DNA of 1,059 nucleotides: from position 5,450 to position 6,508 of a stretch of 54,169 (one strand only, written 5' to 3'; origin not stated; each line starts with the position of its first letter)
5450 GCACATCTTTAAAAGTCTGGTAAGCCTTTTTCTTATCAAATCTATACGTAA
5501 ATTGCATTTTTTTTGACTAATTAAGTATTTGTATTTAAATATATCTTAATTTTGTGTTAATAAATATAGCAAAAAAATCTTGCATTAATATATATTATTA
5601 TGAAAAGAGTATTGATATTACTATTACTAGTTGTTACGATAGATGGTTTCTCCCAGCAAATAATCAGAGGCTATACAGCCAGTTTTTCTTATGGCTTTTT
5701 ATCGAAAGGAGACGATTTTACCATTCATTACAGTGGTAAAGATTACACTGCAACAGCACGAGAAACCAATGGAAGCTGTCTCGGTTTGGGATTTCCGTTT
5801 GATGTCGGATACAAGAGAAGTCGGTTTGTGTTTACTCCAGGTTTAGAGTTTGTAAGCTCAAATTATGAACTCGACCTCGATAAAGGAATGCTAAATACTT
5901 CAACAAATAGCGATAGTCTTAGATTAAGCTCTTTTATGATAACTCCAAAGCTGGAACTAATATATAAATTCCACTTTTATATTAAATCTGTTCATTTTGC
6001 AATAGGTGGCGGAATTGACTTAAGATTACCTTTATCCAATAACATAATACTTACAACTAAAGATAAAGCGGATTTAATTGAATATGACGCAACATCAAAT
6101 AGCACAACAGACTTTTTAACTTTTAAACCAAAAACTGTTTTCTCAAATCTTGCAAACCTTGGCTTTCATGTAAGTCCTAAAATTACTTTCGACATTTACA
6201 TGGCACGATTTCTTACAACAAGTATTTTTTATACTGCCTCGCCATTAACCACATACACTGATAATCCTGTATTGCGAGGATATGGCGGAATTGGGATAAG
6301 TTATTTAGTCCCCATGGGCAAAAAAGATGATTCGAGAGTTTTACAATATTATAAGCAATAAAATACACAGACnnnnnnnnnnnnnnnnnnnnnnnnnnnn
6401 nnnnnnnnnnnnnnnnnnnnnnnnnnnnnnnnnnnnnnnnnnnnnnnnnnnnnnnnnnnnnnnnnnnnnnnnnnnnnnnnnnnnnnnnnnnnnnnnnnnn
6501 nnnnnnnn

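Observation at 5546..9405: Exported WD40-repeat caspase co-transcribed with a small exported beta-rich partner: candidate envelope-located protease module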

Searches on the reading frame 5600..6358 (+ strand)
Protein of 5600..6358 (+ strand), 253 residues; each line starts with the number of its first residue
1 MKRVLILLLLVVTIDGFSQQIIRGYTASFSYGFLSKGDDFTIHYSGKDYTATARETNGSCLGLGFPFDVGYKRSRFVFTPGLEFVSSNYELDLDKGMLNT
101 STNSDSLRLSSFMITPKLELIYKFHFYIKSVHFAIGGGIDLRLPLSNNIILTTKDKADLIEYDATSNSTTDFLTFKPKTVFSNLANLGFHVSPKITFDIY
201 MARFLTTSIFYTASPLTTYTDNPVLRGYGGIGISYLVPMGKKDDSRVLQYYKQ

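Call 3: search_protein_families(library=pfam, proteins=[window:5600-6358:+], max_evalue=0.01)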
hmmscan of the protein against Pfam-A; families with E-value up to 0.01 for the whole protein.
window:5600-6358:+ (253 aa): 0 families

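Call 4: search_protein_families(library=ncbifam, proteins=[window:5600-6358:+], max_evalue=0.01)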
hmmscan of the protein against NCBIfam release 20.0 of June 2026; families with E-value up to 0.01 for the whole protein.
window:5600-6358:+ (253 aa): 0 families

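Call 5: search_protein_families(library=padloc, proteins=[window:5600-6358:+], max_evalue=0.01)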
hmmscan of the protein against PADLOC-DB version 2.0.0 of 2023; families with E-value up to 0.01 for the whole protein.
window:5600-6358:+ (253 aa): 0 families

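Call 7: find_homologous_proteins(query=window:5600-6358:+)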
Query window:5600-6358:+ (253 aa): 31 proteins with E <= 0.001 among 628 candidates.
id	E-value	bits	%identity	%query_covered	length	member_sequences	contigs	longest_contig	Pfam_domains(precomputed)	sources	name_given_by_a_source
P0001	1.9e-162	557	100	100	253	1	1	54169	-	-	-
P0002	4.9e-145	500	89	100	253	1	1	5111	-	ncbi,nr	ncbi:MAG: hypothetical protein PHE33_12065 [Bacteroidales bacterium]|nr:hypothetical protein [Bacter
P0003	2.3e-143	494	89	100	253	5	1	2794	-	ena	-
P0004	1.8e-136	472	82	100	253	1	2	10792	-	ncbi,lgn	-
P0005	8.5e-113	394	66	100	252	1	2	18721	-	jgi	jgi:hypothetical protein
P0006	1.3e-112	393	67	100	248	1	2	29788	-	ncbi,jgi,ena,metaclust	metaclust:\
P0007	4.7e-112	392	65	100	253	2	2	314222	-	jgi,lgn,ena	-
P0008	4.9e-111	388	67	100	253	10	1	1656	-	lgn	-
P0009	1.8e-109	383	66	100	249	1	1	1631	-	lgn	-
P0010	5.1e-107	375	64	100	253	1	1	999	-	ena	-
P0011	5.2e-105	369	62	100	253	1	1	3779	-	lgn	-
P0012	3.4e-104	366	60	100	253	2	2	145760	-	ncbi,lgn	-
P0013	8.8e-103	361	63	100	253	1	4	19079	-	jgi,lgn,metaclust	metaclust:\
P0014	1.8e-102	360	60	100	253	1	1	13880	-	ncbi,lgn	-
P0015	1.8e-102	360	59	100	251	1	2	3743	-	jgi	jgi:hypothetical protein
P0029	1.4e-83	298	52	100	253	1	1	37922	-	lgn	-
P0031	2.1e-42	164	37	99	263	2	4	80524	-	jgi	jgi:hypothetical protein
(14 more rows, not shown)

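Call 8: find_encoding_contigs(protein=P0031, flank=8000, max_places=3)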
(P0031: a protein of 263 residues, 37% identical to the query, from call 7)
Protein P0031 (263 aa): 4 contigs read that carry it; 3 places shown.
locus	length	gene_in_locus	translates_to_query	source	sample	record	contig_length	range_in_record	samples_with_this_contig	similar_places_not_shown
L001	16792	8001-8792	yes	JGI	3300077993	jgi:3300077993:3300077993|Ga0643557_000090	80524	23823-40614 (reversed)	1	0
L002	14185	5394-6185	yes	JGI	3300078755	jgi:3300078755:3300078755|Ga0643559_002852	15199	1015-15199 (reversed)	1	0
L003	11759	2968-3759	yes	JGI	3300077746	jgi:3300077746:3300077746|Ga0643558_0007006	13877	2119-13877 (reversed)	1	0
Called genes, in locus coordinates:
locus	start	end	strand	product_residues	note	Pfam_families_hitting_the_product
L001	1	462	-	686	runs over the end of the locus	PF13380:CoA_binding_2, PF13607:Succ_CoA_lig, PF13549:ATP-grasp_5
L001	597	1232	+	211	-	PF03938:OmpH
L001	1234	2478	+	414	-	PF00535:Glycos_transf_2 (faint)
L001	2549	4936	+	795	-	PF13620:CarboxypepD_reg, PF13715:CarbopepD_reg_2, PF07715:Plug (weak), PF00593:TonB_dep_Rec_b-barrel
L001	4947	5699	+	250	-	-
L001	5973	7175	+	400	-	PF09411:PagL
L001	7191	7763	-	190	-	PF13505:OMP_b-brl, PF13568:OMP_b-brl_2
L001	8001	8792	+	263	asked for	-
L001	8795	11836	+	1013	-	PF23381:Beta-prop_IFT122_1st, PF25173:Beta-prop_WDR3_1st, PF24814:WD40_Prp19, PF23381:Beta-prop_IFT122_1st, PF24796:WDR55, PF24807:WD40_CDC20-Fz, PF25174:Beta-prop_THOC3, PF00656:Peptidase_C14, +20 more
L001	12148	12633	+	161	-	-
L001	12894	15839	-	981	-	PF00704:Glyco_hydro_18, PF00431:CUB, PF18962:Por_Secre_tail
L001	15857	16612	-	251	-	PF23023:Anti-Pycsar_Apyc1 (weak), PF00753:Lactamase_B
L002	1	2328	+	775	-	?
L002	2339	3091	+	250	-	-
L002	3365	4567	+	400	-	PF09411:PagL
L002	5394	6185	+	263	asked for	-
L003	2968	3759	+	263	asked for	-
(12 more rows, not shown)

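Call 9: find_encoding_contigs(protein=P0029, flank=8000, max_places=2)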
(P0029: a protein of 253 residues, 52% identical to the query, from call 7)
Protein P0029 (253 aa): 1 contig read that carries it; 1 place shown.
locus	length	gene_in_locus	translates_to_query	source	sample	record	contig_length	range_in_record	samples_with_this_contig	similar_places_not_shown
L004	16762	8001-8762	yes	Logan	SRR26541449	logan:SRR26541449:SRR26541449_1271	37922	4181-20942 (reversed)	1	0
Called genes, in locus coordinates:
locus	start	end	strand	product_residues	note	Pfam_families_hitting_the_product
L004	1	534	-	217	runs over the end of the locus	-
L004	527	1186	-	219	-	-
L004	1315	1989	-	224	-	-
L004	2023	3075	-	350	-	PF01073:3Beta_HSD, PF01370:Epimerase, PF02719:Polysacc_synt_2, PF04321:RmlD_sub_bind, PF16363:GDP_Man_Dehyd, PF07993:NAD_binding_4 (weak)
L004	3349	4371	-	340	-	PF00106:adh_short, PF01073:3Beta_HSD, PF01370:Epimerase, PF02719:Polysacc_synt_2, PF04321:RmlD_sub_bind, PF16363:GDP_Man_Dehyd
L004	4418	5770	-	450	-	PF16822:ALGX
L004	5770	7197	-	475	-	PF03062:MBOAT, PF13813:MBOAT_2 (weak)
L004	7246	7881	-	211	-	PF13568:OMP_b-brl_2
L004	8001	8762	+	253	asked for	-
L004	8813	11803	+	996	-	PF24805:EIF3I, PF25172:Beta-prop_WDR3_2nd (weak), PF25168:Beta-prop_WDR36-Utp21_2nd, PF23381:Beta-prop_IFT122_1st, PF24807:WD40_CDC20-Fz, PF25174:Beta-prop_THOC3, PF25175:Beta-prop_WDR5, PF00656:Peptidase_C14, +16 more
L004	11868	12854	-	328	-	PF18962:Por_Secre_tail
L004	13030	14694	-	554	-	PF00515:TPR_1 (faint), PF07719:TPR_2 (faint), PF13424:TPR_12, PF17874:TPR_MalT, PF13424:TPR_12 (weak), PF24885:TPR_NPHP3 (weak), PF14938:SNAP (weak), PF13424:TPR_12, +5 more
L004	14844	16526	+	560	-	PF13600:DUF4140, PF13598:DUF4139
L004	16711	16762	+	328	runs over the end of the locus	PF16125:DUF4837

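Call 10: find_encoding_contigs(protein=P0007, flank=8000, max_places=2)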
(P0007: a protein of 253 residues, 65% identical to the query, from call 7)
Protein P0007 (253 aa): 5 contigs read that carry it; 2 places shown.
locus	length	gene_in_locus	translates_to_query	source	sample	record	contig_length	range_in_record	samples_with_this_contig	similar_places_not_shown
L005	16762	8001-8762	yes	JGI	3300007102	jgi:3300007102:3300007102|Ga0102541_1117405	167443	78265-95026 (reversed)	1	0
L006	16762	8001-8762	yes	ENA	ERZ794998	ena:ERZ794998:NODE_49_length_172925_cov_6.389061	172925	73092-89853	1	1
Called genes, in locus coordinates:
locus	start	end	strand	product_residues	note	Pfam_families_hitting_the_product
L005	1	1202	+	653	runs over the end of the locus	PF12439:GDE_N, PF06202:GDE_C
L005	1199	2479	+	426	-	PF08323:Glyco_transf_5, PF13439:Glyco_transf_4, PF13579:Glyco_trans_4_4, PF20706:GT4-conflict, PF00534:Glycos_transf_1, PF13692:Glyco_trans_1_4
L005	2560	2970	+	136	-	PF05635:23S_rRNA_IVP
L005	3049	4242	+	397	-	PF03065:Glyco_hydro_57, PF01522:Polysacc_deac_1 (weak)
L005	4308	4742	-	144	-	PF01370:Epimerase, PF16363:GDP_Man_Dehyd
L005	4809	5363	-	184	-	PF01073:3Beta_HSD, PF01370:Epimerase, PF02719:Polysacc_synt_2, PF04321:RmlD_sub_bind, PF16363:GDP_Man_Dehyd, PF07993:NAD_binding_4 (weak)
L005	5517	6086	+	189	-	PF09335:VTT_dom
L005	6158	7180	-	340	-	PF00106:adh_short (weak), PF01073:3Beta_HSD, PF01370:Epimerase, PF02719:Polysacc_synt_2, PF04321:RmlD_sub_bind, PF16363:GDP_Man_Dehyd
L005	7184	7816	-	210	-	PF13568:OMP_b-brl_2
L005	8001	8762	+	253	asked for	-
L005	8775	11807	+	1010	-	PF24805:EIF3I (weak), PF23411:Beta-prop_Vps41 (weak), PF24807:WD40_CDC20-Fz, PF24814:WD40_Prp19, PF25174:Beta-prop_THOC3, PF24817:WD40_WDHD1_1st (weak), PF25175:Beta-prop_WDR5, PF00656:Peptidase_C14, +13 more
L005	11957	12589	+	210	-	-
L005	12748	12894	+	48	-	-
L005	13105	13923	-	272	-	PF06114:Peptidase_M78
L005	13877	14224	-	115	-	-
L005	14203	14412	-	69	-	-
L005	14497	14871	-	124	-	-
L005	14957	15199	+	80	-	PF01844:HNH (weak), PF13395:HNH_4 (weak)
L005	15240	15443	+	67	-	-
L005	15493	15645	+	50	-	-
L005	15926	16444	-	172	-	PF03167:UDG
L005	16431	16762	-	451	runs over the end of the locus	PF04055:Radical_SAM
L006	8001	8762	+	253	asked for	-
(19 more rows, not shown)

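Call 11: find_encoding_contigs(protein=P0012, flank=8000, max_places=2)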
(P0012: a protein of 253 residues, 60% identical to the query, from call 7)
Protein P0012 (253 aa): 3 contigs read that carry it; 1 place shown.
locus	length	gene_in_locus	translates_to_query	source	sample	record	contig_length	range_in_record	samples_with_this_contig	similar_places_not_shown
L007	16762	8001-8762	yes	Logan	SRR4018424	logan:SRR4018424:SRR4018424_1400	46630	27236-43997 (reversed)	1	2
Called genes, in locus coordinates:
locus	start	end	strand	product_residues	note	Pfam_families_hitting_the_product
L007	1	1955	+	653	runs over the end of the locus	PF12439:GDE_N, PF06202:GDE_C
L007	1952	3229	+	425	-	PF08323:Glyco_transf_5, PF13439:Glyco_transf_4, PF13579:Glyco_trans_4_4, PF20706:GT4-conflict, PF00534:Glycos_transf_1, PF00982:Glyco_transf_20 (faint), PF13692:Glyco_trans_1_4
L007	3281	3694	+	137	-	PF05635:23S_rRNA_IVP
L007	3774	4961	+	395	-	PF03065:Glyco_hydro_57, PF01522:Polysacc_deac_1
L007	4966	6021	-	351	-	PF01073:3Beta_HSD, PF01370:Epimerase, PF02719:Polysacc_synt_2, PF04321:RmlD_sub_bind, PF16363:GDP_Man_Dehyd, PF07993:NAD_binding_4 (weak)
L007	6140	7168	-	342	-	PF00106:adh_short (weak), PF01073:3Beta_HSD, PF01370:Epimerase, PF02719:Polysacc_synt_2, PF04321:RmlD_sub_bind, PF13460:NAD_binding_10 (weak), PF16363:GDP_Man_Dehyd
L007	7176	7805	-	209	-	PF13505:OMP_b-brl (weak), PF13568:OMP_b-brl_2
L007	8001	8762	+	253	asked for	-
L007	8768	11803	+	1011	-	PF24805:EIF3I (weak), PF24814:WD40_Prp19, PF23381:Beta-prop_IFT122_1st, PF24807:WD40_CDC20-Fz, PF25168:Beta-prop_WDR36-Utp21_2nd (weak), PF25174:Beta-prop_THOC3, PF25175:Beta-prop_WDR5, PF00656:Peptidase_C14, +15 more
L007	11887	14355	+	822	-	PF13715:CarbopepD_reg_2, PF18939:DUF5686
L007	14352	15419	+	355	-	PF00383:dCMP_cyt_deam_1, PF14437:MafB19-deam, PF01872:RibD_C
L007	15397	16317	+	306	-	PF02517:Rce1-like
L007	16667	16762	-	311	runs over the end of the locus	PF04055:Radical_SAM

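Call 13: search_protein_families(library=pfam, proteins=[L001:7191-7760:-, L005:7184-7813:-, L001:12148-12630:+, L005:11957-12586:+], max_evalue=0.01)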
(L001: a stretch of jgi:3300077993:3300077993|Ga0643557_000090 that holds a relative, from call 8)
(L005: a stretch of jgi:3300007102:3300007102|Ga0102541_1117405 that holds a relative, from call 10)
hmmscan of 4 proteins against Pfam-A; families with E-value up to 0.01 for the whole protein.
L001:7191-7760:- (189 aa): 1 family
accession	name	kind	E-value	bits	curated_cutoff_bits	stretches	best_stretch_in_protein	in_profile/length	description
PF13505.12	OMP_b-brl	-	8.7e-08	33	28.7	1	14-184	35-172/175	Outer membrane protein beta-barrel domain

L005:7184-7813:- (209 aa): 2 families
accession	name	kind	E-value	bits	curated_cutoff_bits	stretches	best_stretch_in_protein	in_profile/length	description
PF13568.12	OMP_b-brl_2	-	1.9e-13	51.3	27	1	19-184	3-173/175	Outer membrane protein beta-barrel domain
PF13505.12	OMP_b-brl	-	3.3e-05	24.6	28.7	1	8-203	4-173/175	Outer membrane protein beta-barrel domain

L001:12148-12630:+ (161 aa): 0 families

L005:11957-12586:+ (210 aa): 0 families

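Call 18: search_solved_structures(query=A1, max_evalue=10)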
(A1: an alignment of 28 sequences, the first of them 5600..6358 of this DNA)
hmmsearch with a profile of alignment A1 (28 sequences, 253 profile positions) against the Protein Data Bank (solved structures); distinct sequences matched with E-value up to 10: 0.

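Call 23: predict_structure(alignment_id=A1)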
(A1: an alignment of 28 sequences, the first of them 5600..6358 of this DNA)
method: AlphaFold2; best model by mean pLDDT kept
length: 253 residues; sequences in the alignment: 28
mean_pLDDT: 82.9   pTM: 0.77
mean pLDDT of the five models: 82.9, 78.2, 76.8, 72.8, 70.3
residues with pLDDT >= 90: 110; 70-90: 94; 50-70: 33; < 50: 16
segments of 3 or more residues with pLDDT < 50: 13-18, 242-247
pLDDT, mean of each block of 10 residues (from residue 1): 64 49 90 88 89 90 92 89 94 75 70 96 91 94 94 85 76 89 90 95 88 86 75 84 48 50
secondary structure, 60 per line:
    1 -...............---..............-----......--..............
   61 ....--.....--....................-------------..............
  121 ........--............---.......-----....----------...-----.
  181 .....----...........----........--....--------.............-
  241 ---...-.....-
elements in order: H2-16 E20-33 E39-44 E47-64 E67-71 E74-93 E107-128 E131-142 E146-152 E158-161 E172-174 H180-185 E190-200 E205-212 H215-218 E227-239 H248-252

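Call 26: fold_search(model_id=the predicted structure, library=pdb)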
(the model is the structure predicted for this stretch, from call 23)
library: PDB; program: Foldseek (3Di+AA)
matches with E <= 10: 866; with E <= 0.001: 18
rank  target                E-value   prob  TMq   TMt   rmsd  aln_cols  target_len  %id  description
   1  9nh2_A                3.6e-06  1.00  0.45  0.49   7.1       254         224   14  In situ cryo-EM structure of porin III of the Legionella Dot/Icm T4SS machine (released 2025-09-17)
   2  9nh1_B                6.0e-06  1.00  0.34  0.33  11.8       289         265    9  In situ cryo-EM structure of porin I of the Legionella Dot/Icm T4SS machine (released 2025-09-17)
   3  9nh1_A                7.0e-06  1.00  0.34  0.34  11.6       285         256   10  In situ cryo-EM structure of porin I of the Legionella Dot/Icm T4SS machine (released 2025-09-17)
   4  9nh1_C                1.5e-05  1.00  0.36  0.36  11.3       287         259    6  In situ cryo-EM structure of porin I of the Legionella Dot/Icm T4SS machine (released 2025-09-17)
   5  1bxw                  2.9e-05  1.00  0.41  0.57   7.7       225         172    9  OUTER MEMBRANE PROTEIN A (OMPA) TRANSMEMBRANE DOMAIN (released 1998-10-14)
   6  1uyn                  6.2e-05  0.93  0.22  0.21  20.2       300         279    9  Translocator domain of autotransporter NalP from Neisseria meningitidis (released 2004-03-18)
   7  9fzc_A                9.9e-05  1.00  0.36  0.47   7.5       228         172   14  Structure of OmpA-short in complex with nanobody Nb01 (released 2024-07-17)
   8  1uyo                  1.0e-04  0.91  0.24  0.23  18.9       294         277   10  Translocator domain of autotransporter NalP from Neisseria meningitidis (released 2004-03-19)
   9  3slo                  1.4e-04  0.99  0.28  0.24  19.1       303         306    7  Pre-cleavage Structure of the Autotransporter EspP - N1023D mutant (released 2011-11-16)
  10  3slt                  1.4e-04  0.99  0.29  0.25  19.7       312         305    6  Pre-cleavage Structure of the Autotransporter EspP - N1023S Mutant (released 2011-11-16)
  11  1g90_MODEL_1_A        2.8e-04  1.00  0.35  0.47  10.6       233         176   14  NMR Solution Structure of Outer Membrane Protein A Transmembrane Domain: 10 conformers (released 2001-04-21)
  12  3qrc_A                2.9e-04  1.00  0.34  0.48   8.9       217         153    8  The crystal structure of Ail, the attachment invasion locus protein of Yersinia pestis, in complex with the heparin an (released 2011-11-23)
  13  2f1v_A                3.4e-04  1.00  0.32  0.41  10.2       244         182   13  Outer membrane protein OmpW (released 2006-01-24)
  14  3qrc_B                3.6e-04  1.00  0.34  0.48   8.8       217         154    7  The crystal structure of Ail, the attachment invasion locus protein of Yersinia pestis, in complex with the heparin an (released 2011-11-23)
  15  3slj                  3.6e-04  0.94  0.26  0.23  19.3       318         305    8  Pre-cleavage Structure of the Autotransporter EspP - N1023A mutant (released 2011-11-16)
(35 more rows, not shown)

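Call 28: find_related_loci(query=A1, collection=genome_contigs, flank=8000)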
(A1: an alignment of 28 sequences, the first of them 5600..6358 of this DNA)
Query A1 (253 aa) in genome_contigs; peptide patterns used: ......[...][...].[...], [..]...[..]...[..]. (x = any residue, [..] = any of these).
65 stretches matched a pattern; 27 encode a relative of the query (tblastn E <= 1e-3); 27 distinct loci.
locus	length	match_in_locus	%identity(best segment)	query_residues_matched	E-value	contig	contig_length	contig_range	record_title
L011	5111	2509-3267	89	1-253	2e-153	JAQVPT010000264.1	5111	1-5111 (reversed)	MAG: Bacteroidales bacterium isolate STF1_21 NODE_65597_length_5111_cov_3.090088_Sandtown_F1, whole genome shotgun seque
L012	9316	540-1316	86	1-253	4e-141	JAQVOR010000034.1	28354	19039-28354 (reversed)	MAG: Bacteroidales bacterium isolate STF1_185 NODE_3666_length_28354_cov_5.927056_Sandtown_F1, whole genome shotgun sequ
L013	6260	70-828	82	1-253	7e-136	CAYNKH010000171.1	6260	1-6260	MAG TPA_asm: uncultured Bacteroidales bacterium isolate binchicken_co59_69 genome assembly, contig: NODE_30601_length_62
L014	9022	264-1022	68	1-253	2e-119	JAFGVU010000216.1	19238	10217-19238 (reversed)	MAG: Bacteroidales bacterium isolate ZodW_Metabat.182 k87_18182343, whole genome shotgun sequence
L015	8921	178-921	67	1-253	2e-118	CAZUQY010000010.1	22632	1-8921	MAG TPA_asm: uncultured Bacteroidales bacterium isolate binchicken_co243_242 genome assembly, contig: NODE_1684_length_2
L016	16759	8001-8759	64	1-253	1e-116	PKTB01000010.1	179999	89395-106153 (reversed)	MAG: Marinilabiliales bacterium isolate BM703 sc_38, whole genome shotgun sequence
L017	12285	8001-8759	60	1-253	1e-108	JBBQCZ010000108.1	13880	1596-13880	MAG: Bacteroidales bacterium isolate Co_metawrap_1202 Cmw_1202_k141_24463792_length_13880_cov_10.9971, whole genome shot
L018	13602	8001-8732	63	1-253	8e-107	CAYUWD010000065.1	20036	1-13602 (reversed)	MAG TPA_asm: uncultured Bacteroidales bacterium isolate binchicken_co42_463 genome assembly, contig: NODE_3461_length_20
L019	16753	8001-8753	60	1-253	3e-106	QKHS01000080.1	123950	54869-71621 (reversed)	MAG: Bacteroidales bacterium isolate SZUA-560 scaffold_361, whole genome shotgun sequence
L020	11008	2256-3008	56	1-253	3e-99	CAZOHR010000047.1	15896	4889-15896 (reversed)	MAG TPA_asm: uncultured Bacteroidales bacterium isolate SRP272421_co3_70 genome assembly, contig: NODE_9615_length_15896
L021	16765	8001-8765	54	1-253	2e-95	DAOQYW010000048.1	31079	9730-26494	MAG TPA_asm: Bacteroidales bacterium isolate AMR_MDS_1000 NODE_1721_length_31079_cov_7.751579, whole genome shotgun sequ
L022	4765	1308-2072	56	1-253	5e-92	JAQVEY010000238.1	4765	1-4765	MAG: Bacteroidales bacterium isolate STE_146 NODE_55466_length_4765_cov_2.816300_Sandtown_E, whole genome shotgun sequen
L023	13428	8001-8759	51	1-253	6e-82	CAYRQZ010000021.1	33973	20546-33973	MAG TPA_asm: uncultured Bacteroidales bacterium isolate SRP192927_co5_223 genome assembly, contig: NODE_1165_length_3397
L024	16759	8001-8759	45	1-253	6e-74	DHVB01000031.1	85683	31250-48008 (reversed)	MAG TPA_asm: Bacteroidales bacterium UBA5219 UBA5219_contig_355, whole genome shotgun sequence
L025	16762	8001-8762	42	1-253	8e-70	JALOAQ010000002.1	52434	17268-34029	MAG: Bacteroidales bacterium isolate SO_2017_LW2 bin 33 scaffold_1437_c1_LW138R_2017, whole genome shotgun sequence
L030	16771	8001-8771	25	1-253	3e-27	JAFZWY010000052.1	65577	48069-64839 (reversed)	MAG: Bacteroidales bacterium isolate RGIG8173 Water_buffalos_Rumen-3__c1873055, whole genome shotgun sequence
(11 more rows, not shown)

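Call 49: search_protein_families(library=ncbifam, proteins=[L030:8001-8771:+], max_evalue=0.1)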
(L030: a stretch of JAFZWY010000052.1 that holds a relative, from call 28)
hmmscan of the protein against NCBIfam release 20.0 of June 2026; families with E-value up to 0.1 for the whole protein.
L030:8001-8771:+ (257 aa): 0 families
